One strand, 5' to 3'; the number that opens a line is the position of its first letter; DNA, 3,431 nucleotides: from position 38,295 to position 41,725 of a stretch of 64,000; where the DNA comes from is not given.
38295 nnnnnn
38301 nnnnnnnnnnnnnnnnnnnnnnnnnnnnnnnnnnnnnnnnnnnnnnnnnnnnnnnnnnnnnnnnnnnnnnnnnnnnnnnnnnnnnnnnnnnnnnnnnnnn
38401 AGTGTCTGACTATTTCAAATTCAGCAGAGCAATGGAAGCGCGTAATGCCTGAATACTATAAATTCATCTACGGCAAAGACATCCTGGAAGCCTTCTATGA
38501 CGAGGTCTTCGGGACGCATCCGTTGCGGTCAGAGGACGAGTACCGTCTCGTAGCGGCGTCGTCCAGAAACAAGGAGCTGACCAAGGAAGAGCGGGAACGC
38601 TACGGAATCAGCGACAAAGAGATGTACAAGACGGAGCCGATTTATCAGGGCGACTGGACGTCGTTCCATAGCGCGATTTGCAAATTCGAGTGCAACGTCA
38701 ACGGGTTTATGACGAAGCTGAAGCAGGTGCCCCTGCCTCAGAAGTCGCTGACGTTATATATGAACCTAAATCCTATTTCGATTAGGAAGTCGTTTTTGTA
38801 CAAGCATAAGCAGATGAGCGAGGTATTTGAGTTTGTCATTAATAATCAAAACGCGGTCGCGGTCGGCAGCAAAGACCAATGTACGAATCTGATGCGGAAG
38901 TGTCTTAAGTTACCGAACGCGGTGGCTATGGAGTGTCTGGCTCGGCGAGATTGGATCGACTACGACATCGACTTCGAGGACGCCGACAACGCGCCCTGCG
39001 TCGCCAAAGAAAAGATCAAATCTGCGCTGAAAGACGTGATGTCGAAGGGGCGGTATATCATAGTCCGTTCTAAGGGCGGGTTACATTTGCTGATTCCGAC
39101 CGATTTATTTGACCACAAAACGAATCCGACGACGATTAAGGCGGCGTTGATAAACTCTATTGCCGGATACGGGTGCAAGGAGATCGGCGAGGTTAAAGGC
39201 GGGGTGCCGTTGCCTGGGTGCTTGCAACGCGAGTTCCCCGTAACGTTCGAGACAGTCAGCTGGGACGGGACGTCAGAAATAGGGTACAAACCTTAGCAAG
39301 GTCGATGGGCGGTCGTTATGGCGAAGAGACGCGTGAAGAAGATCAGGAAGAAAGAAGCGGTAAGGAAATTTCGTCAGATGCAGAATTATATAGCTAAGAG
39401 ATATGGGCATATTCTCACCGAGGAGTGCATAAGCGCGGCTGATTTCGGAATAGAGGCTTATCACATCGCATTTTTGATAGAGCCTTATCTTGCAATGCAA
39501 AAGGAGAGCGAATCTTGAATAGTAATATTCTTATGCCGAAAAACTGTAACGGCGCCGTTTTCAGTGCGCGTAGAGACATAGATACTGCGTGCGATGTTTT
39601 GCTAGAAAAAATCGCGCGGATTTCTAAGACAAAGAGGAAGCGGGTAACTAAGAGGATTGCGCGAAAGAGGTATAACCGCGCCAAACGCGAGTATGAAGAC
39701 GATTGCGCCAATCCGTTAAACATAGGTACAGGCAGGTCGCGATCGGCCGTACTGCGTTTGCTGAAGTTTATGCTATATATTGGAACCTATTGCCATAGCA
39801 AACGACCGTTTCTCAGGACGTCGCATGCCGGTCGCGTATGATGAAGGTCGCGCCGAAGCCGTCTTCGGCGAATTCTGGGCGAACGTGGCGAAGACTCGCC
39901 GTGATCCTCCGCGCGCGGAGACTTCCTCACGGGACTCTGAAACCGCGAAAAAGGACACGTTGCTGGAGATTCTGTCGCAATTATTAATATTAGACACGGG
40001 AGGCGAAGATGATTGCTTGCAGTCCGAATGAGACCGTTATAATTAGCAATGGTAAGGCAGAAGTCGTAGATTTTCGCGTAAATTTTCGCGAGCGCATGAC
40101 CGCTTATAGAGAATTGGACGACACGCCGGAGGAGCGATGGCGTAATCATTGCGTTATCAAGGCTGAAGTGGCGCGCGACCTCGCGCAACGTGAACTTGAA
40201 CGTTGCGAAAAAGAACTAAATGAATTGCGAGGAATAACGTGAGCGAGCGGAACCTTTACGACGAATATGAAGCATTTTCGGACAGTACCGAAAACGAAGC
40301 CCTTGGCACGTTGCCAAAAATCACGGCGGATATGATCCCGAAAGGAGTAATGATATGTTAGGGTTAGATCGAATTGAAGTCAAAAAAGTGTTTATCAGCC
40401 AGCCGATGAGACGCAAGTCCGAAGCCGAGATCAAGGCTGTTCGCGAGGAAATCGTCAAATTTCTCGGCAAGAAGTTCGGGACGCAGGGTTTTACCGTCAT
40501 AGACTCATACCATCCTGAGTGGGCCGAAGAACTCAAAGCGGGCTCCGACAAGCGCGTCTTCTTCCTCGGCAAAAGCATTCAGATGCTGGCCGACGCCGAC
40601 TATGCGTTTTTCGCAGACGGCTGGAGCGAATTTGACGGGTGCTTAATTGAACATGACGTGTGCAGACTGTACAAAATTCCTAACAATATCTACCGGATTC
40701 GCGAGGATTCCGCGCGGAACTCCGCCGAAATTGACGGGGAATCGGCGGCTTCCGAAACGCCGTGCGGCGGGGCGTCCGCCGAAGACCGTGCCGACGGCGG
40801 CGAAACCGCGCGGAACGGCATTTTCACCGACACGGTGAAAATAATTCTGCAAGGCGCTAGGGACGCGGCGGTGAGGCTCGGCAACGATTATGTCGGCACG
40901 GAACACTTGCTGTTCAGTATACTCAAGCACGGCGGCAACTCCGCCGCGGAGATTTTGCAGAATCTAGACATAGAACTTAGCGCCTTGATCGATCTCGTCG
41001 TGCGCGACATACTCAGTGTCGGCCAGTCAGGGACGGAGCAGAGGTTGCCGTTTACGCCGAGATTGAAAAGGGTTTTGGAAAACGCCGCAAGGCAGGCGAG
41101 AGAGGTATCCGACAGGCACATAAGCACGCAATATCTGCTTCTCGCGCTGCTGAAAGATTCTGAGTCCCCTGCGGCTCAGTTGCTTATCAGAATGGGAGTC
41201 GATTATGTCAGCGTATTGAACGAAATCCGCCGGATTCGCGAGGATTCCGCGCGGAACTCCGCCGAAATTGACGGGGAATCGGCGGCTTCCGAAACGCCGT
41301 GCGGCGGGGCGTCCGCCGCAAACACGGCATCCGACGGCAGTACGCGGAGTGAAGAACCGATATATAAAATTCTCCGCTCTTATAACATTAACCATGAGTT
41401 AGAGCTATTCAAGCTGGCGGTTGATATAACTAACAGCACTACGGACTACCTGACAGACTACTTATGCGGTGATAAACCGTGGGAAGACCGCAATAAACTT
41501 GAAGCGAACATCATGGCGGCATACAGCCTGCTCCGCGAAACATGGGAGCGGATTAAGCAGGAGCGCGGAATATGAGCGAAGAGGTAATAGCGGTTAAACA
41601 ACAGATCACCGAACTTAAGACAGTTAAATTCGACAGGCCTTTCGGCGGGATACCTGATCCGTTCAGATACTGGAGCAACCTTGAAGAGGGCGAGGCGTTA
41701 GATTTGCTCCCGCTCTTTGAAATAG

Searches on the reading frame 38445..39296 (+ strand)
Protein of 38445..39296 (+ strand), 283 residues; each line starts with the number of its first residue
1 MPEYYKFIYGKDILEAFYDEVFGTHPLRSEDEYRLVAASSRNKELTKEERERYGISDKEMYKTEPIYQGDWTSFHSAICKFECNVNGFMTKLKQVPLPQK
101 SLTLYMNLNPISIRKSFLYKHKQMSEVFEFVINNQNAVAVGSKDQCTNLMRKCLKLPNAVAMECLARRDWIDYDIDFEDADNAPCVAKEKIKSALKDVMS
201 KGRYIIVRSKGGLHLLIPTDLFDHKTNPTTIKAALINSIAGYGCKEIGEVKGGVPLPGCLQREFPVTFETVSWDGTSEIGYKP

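Call 4: search_protein_families(library=pfam, proteins=[window:38445-39296:+], max_evalue=0.01)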
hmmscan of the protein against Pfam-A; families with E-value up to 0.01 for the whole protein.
window:38445-39296:+ (283 aa): 0 families

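Call 21: search_protein_families(library=pfam, proteins=[window:38445-39296:+], max_evalue=10)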
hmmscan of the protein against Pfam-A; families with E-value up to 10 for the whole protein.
window:38445-39296:+ (283 aa): 0 families

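Call 22: search_protein_families(library=phrogs, proteins=[window:38445-39296:+], max_evalue=0.01)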
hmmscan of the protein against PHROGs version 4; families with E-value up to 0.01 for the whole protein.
window:38445-39296:+ (283 aa): 1 family
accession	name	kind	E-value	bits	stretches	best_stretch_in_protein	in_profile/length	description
phrog_14949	-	unknown function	4.5e-05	24.1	1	104-227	85-206/240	-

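Call 104: search_protein_families(library=padloc, proteins=[window:38445-39296:+], max_evalue=0.001)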
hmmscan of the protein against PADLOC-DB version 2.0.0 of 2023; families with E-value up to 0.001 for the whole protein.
window:38445-39296:+ (283 aa): 0 families

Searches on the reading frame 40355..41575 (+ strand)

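Call 15: search_protein_families(library=phrogs, proteins=[window:40355-41575:+], max_evalue=0.001)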
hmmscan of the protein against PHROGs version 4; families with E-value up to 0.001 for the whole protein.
window:40355-41575:+ (406 aa): 3 families
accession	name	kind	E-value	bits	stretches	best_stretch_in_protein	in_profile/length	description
phrog_35667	-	unknown function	5.9e-21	76.1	1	156-287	14-144/235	-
phrog_355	-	DNA, RNA and nucleotide metabolism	3.2e-07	31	1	10-109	75-168/249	nucleoside 2-deoxyribosyltransferase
phrog_4871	-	other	1.8e-06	27.7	1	157-313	8-155/764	ATP-dependent protease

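Call 90: search_protein_families(library=pfam, proteins=[window:40355-41575:+], max_evalue=0.01)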
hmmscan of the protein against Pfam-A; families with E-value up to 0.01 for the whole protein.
window:40355-41575:+ (406 aa): 1 family
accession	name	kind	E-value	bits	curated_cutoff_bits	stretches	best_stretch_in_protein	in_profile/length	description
PF02861.25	Clp_N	-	1.3e-22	80.1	20.7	2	245-295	2-52/53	Clp amino terminal domain, pathogenicity island component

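Call 104: search_protein_families(library=padloc, proteins=[window:40355-41575:+], max_evalue=0.001)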
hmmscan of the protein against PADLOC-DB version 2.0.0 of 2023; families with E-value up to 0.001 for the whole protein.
window:40355-41575:+ (406 aa): 0 families
